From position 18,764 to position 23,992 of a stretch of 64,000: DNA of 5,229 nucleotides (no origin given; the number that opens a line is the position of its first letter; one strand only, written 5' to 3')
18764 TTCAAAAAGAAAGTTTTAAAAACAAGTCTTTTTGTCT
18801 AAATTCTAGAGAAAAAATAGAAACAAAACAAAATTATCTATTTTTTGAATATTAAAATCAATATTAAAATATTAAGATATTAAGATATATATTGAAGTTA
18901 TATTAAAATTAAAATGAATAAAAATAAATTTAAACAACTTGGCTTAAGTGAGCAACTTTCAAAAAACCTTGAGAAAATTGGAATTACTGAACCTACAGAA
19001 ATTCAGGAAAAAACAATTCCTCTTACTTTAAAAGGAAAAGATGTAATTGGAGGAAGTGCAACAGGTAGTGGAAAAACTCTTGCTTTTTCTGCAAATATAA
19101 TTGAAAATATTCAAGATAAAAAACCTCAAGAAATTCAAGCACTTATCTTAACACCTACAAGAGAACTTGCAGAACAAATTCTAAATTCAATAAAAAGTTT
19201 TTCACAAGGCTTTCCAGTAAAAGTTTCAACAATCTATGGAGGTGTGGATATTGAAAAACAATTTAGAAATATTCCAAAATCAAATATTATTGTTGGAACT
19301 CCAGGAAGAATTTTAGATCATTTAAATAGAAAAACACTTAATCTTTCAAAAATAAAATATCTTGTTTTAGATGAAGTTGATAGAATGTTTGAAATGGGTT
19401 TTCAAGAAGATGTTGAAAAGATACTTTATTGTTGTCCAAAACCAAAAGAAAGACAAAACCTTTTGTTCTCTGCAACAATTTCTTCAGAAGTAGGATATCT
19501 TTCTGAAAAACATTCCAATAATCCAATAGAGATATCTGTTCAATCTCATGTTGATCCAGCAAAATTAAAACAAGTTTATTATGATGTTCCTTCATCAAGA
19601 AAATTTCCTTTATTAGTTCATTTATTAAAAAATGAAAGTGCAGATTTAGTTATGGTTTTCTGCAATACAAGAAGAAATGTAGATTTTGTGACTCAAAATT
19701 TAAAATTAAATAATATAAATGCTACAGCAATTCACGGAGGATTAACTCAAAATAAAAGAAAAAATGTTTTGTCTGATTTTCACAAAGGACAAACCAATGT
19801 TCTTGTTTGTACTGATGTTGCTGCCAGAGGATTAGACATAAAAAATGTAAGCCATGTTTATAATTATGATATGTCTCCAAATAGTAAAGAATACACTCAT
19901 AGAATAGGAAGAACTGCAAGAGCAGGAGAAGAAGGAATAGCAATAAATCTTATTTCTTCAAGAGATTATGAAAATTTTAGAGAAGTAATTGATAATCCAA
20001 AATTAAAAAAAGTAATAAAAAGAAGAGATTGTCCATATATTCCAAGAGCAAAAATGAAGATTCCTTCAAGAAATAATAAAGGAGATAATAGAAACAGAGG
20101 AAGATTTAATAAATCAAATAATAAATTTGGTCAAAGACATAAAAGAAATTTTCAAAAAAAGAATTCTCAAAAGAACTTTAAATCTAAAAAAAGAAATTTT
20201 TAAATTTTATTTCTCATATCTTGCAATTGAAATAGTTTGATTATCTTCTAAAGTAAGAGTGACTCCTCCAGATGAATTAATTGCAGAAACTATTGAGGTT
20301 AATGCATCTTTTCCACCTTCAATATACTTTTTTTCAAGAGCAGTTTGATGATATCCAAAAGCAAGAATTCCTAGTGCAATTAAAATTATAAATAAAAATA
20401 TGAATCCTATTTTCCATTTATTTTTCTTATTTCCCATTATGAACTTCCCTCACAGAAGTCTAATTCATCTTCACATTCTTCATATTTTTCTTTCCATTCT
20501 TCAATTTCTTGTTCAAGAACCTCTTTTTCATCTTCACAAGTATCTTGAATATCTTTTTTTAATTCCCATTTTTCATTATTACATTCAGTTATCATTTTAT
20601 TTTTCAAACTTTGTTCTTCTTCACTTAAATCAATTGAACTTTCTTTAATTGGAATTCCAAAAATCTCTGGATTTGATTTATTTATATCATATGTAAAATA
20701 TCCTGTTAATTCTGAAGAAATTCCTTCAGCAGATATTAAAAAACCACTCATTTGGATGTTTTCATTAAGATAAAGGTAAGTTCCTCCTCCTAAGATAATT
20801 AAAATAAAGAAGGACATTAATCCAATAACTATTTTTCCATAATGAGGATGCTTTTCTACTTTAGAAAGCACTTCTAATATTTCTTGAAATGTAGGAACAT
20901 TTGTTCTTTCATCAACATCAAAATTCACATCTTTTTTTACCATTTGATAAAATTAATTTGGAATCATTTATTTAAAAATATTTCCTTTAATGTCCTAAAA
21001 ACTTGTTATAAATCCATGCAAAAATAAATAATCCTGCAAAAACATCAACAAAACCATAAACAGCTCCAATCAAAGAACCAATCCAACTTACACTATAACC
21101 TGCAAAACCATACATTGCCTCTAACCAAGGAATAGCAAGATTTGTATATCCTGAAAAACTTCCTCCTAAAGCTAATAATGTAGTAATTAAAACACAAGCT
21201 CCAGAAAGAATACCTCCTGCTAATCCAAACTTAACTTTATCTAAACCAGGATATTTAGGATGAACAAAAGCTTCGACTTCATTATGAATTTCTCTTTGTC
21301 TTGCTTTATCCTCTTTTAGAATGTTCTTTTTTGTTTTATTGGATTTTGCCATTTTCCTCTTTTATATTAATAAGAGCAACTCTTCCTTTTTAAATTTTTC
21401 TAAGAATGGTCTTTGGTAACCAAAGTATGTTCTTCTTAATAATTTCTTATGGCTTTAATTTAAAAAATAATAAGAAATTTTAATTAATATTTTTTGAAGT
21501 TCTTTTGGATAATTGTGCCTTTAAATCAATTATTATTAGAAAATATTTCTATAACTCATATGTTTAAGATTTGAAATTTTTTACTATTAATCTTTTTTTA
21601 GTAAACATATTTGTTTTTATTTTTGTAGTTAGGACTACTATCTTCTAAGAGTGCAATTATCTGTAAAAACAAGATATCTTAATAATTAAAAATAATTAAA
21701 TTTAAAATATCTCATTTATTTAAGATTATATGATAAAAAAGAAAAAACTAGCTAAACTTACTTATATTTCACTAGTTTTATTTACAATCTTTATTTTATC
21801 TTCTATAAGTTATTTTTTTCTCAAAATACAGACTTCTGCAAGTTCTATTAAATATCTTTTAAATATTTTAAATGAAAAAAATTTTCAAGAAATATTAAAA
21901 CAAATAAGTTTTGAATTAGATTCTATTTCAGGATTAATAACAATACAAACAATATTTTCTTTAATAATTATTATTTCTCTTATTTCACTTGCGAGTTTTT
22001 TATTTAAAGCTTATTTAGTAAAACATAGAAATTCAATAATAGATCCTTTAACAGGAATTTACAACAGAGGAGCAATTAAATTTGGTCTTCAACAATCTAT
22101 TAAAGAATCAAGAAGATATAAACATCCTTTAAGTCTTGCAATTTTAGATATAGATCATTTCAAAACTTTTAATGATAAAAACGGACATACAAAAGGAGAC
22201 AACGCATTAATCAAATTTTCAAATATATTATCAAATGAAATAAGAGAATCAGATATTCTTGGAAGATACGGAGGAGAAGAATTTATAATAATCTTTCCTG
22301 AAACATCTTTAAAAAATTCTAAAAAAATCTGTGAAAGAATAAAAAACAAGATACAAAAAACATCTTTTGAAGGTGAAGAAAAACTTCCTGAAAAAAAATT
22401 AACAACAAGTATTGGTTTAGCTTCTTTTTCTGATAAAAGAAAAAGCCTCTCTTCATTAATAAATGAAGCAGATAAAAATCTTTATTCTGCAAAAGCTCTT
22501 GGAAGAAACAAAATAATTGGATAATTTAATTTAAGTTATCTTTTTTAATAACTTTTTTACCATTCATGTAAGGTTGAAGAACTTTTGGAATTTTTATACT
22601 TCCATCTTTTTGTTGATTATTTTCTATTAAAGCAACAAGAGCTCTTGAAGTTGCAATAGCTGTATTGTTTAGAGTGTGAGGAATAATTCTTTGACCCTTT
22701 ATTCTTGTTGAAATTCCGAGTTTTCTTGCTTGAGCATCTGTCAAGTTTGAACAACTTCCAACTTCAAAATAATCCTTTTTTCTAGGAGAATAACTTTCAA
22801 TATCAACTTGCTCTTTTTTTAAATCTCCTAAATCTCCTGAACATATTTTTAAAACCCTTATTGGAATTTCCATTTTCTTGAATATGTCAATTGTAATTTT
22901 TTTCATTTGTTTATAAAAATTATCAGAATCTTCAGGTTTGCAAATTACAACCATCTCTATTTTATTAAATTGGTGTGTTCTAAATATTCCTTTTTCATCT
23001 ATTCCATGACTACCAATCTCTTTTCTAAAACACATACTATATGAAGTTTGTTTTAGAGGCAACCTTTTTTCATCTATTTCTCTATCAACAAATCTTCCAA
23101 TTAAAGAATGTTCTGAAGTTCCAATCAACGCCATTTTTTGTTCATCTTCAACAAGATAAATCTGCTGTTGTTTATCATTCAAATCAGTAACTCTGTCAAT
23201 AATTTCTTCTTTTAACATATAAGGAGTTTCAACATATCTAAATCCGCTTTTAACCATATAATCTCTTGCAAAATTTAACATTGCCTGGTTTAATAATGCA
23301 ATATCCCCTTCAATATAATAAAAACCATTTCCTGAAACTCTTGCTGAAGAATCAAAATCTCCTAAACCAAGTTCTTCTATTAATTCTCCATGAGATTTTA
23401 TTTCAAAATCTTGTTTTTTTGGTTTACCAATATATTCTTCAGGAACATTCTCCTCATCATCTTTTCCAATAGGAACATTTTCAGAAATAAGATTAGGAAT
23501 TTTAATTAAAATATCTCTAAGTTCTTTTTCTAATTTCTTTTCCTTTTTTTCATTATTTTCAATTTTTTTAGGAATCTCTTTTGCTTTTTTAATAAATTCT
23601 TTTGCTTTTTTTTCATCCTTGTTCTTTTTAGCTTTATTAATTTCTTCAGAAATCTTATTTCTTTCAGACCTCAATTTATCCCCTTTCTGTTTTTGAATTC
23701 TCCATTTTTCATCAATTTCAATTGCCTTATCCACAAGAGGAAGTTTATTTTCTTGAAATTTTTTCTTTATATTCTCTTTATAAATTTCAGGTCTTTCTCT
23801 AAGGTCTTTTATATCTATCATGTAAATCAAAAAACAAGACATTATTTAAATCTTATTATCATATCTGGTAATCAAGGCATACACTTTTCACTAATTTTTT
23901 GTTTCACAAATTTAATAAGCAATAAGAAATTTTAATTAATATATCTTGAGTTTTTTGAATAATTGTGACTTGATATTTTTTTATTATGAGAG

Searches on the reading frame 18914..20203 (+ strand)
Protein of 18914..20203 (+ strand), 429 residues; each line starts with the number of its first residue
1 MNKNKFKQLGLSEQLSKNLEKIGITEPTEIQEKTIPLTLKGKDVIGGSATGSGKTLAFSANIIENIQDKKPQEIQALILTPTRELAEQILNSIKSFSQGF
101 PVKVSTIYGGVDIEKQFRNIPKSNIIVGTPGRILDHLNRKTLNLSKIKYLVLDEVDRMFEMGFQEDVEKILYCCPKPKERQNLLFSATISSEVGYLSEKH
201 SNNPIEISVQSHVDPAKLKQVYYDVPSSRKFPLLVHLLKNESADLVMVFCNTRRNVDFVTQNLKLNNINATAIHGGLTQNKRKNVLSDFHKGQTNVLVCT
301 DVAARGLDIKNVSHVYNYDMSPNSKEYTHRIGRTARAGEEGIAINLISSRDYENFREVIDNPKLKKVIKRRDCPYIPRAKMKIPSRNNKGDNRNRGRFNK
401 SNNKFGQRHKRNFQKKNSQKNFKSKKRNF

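Call 10: search_protein_families(library=pfam, proteins=[window:18914-20203:+], max_evalue=0.01)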
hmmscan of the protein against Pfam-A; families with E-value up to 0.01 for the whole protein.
window:18914-20203:+ (429 aa): 5 families
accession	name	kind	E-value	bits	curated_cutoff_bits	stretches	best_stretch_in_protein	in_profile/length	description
PF00270.35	DEAD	-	8.7e-51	172.4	26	1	28-192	1-163/167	DEAD/DEAH box helicase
PF00271.37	Helicase_C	-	1.3e-34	119.2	23.5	1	230-338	2-110/110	Helicase conserved C-terminal domain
PF04851.21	ResIII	-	3.3e-12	47.1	22.5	1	47-189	29-162/164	Type III restriction enzyme, res subunit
PF24015.1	DUF7329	-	0.0038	17.1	27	1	221-297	152-228/242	Family of unknown function (DUF7329)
PF00580.27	UvrD-helicase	-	0.0054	16.9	23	1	35-112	9-68/271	UvrD/REP helicase N-terminal domain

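Call 38: find_homologous_proteins(query=window:18914-20203:+, max_evalue=1e-50)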
Query window:18914-20203:+ (429 aa): 7967 proteins with E <= 1e-50 among 8000 candidates; the best 120 are listed.
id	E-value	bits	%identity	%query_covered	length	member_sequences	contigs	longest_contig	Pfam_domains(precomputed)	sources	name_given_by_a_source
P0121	2.2e-281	951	100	100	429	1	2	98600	PF00270.36,PF00271.38,PF04851.22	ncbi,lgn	ncbi:MAG: DEAD/DEAH box helicase [Nanoarchaeota archaeon]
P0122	5.6e-172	590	67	99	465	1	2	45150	PF00270.36,PF00271.38,PF04851.22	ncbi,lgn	-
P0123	1.1e-167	576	66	95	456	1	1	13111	PF00270.36,PF00271.38,PF04851.22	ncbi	ncbi:MAG: DEAD/DEAH box helicase [Candidatus Nanoarchaeia archaeon]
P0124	9.4e-167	573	65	99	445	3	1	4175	PF00270.36,PF00271.38,PF04851.22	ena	-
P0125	5.0e-165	567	66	92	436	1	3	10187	PF00270.36,PF00271.38,PF04851.22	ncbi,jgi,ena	-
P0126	8.6e-165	567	64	99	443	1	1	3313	PF00270.36,PF00271.38,PF04851.22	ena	-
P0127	3.3e-164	565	62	99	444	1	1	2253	PF00270.36,PF00271.38,PF04851.22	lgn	-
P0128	4.3e-164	564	65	99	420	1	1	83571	PF00270.36,PF00271.38,PF04851.22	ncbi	-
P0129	2.2e-161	555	63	96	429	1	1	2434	PF00270.36,PF00271.38,PF04851.22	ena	-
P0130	1.7e-160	552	66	90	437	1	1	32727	PF00270.36,PF00271.38,PF04851.22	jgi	-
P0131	6.5e-154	531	62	92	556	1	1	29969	PF00270.36,PF00271.38,PF04851.22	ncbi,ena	-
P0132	2.5e-153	529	61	95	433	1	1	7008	PF00270.36,PF00271.38,PF04851.22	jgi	jgi:ATP-dependent RNA helicase DeaD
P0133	3.0e-153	529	62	99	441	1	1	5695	PF00270.36,PF00271.38,PF04851.22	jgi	jgi:ATP-dependent RNA helicase DeaD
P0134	3.2e-152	525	60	96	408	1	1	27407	PF00270.36,PF00271.38,PF04851.22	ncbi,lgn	-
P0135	3.3e-152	525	61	95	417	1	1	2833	PF00270.36,PF00271.38,PF04851.22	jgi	jgi:ATP-dependent RNA helicase DeaD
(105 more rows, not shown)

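Call 39: find_encoding_contigs(protein=P0122, flank=6000, max_places=2)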
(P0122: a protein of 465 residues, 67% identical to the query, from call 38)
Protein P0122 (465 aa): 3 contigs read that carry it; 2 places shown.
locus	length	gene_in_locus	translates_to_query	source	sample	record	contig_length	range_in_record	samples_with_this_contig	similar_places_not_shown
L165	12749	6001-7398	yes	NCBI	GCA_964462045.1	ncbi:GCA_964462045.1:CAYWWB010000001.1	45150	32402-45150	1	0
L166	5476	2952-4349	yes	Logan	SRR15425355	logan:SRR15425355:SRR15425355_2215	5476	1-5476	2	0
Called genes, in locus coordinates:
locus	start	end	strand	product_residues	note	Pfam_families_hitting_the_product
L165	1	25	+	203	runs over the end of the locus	PF00149:Metallophos, PF12850:Metallophos_2, PF14582:Metallophos_3 (faint)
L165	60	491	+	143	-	-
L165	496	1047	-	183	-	-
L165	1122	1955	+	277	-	PF00140:Sigma70_r1_2, PF04542:Sigma70_r2, PF04545:Sigma70_r4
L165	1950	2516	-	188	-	PF13521:AAA_28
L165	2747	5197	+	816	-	PF01751:Toprim, PF01131:Topoisom_bac, PF01396:Zn_ribbon_Top1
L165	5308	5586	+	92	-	-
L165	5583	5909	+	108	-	-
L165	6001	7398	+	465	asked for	PF04851:ResIII, PF00270:DEAD, PF00271:Helicase_C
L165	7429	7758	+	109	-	-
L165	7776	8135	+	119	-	PF10049:DUF2283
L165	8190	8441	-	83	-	PF01541:GIY-YIG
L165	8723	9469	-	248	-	-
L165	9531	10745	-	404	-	PF01636:APH (weak)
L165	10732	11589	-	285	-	PF02811:PHP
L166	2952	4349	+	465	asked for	PF04851:ResIII, PF00270:DEAD, PF00271:Helicase_C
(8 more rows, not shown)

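Call 40: find_encoding_contigs(protein=P0128, flank=6000, max_places=2)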
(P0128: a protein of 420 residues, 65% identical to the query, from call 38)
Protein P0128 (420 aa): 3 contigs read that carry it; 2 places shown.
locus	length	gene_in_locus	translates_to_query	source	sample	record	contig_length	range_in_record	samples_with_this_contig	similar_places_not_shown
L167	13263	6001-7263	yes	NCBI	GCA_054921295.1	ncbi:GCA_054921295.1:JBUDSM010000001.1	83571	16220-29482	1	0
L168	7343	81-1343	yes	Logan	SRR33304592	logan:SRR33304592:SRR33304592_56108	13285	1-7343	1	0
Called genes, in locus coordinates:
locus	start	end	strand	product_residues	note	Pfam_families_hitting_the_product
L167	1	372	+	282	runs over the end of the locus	PF00140:Sigma70_r1_2, PF04542:Sigma70_r2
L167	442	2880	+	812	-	PF01751:Toprim, PF01131:Topoisom_bac, PF01396:Zn_ribbon_Top1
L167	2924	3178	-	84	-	PF01541:GIY-YIG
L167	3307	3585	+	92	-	-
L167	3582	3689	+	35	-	-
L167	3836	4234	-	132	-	-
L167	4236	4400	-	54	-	-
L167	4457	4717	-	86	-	PF01402:RHH_1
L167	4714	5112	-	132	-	-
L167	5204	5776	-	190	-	PF01909:NTP_transf_2, PF18765:Polbeta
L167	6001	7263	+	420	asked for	PF04851:ResIII, PF00270:DEAD, PF00271:Helicase_C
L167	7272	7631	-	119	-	PF10049:DUF2283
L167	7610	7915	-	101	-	-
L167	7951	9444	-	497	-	PF11074:DUF2779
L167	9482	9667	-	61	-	-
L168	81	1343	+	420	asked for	PF04851:ResIII, PF00270:DEAD, PF00271:Helicase_C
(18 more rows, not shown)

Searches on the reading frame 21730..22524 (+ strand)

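Call 44: search_protein_families(library=ncbifam, proteins=[window:21730-22524:+], max_evalue=0.00001)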
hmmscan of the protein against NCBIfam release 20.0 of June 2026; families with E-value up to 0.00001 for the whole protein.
window:21730-22524:+ (264 aa): 21 families
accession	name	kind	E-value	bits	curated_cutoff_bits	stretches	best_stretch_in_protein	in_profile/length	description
TIGR00254.1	GGDEF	domain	1.9e-49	167.6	37.4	1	100-262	3-164/168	diguanylate cyclase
NF007135.0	PRK09581.1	equivalog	1.8e-48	165.5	474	1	101-263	291-453/457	PleD family two-component system response regulator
NF038266.1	diguan_SiaD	equivalog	6.3e-48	163.4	290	1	100-262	92-252/252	biofilm regulation diguanylate cyclase SiaD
NF047654.1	DiguCycDgcRLepto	equivalog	2.8e-40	138.1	500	1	101-263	132-294/295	diguanylate cyclase DgcR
NF007380.0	PRK09894.1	equivalog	1.3e-37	129.8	256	1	92-263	120-285/296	diguanylate cyclase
NF051473.1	DigCycDgcsShew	equivalog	6.3e-36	124.2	400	1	95-261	128-287/291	diguanylate cyclase DgcS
NF041606.1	dguan_cyc_DgcA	equivalog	2.2e-35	122.2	370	1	120-262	196-336/340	diguanylate cyclase DgcA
NF011955.1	PRK15426.1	equivalog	1.6e-34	119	408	1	65-263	357-559/564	cellulose biosynthesis regulator diguanylate cyclase DgcQ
NF007298.0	PRK09776.1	equivalog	8.7e-31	106.6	1135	1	103-262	685-842/1111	diguanylate cyclase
NF040885.1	diguan_DgcJ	equivalog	6.9e-30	104.3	500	1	42-256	279-487/493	diguanylate cyclase DgcJ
NF007423.1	PRK09966.1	equivalog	1.8e-29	102.8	325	1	103-255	240-390/390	diguanylate cyclase DgcN/YfiN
NF047872.1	GGDEF_GdpS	equivalog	6.5e-29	101.2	400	1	13-263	100-348/355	GGDEF domain-containing protein GdpS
NF007599.0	PRK10245.1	equivalog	5.8e-28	97.4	402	1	101-261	209-366/371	diguanylate cyclase AdrA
NF007474.0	PRK10060.1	equivalog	1.8e-23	82.7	782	1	104-261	239-391/663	cyclic di-GMP phosphodiesterase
NF050064.1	BlResRespRegCbrR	equivalog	5.5e-23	81.6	600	1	98-262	251-411/415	bile resistance response regulator CbrR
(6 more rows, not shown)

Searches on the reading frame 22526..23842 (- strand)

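Call 44: search_protein_families(library=ncbifam, proteins=[window:22526-23842:-], max_evalue=0.00001)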
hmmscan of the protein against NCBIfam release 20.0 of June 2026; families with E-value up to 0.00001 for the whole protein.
window:22526-23842:- (438 aa): 2 families
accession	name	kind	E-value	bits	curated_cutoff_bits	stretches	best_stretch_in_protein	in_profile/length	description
TIGR00414.1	serS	equivalog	4e-121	404.9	301.65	1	8-426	1-418/418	serine--tRNA ligase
NF003211.1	PRK04173.1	equivalog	1.3e-06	27.6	312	1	258-413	185-346/454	glycine--tRNA ligase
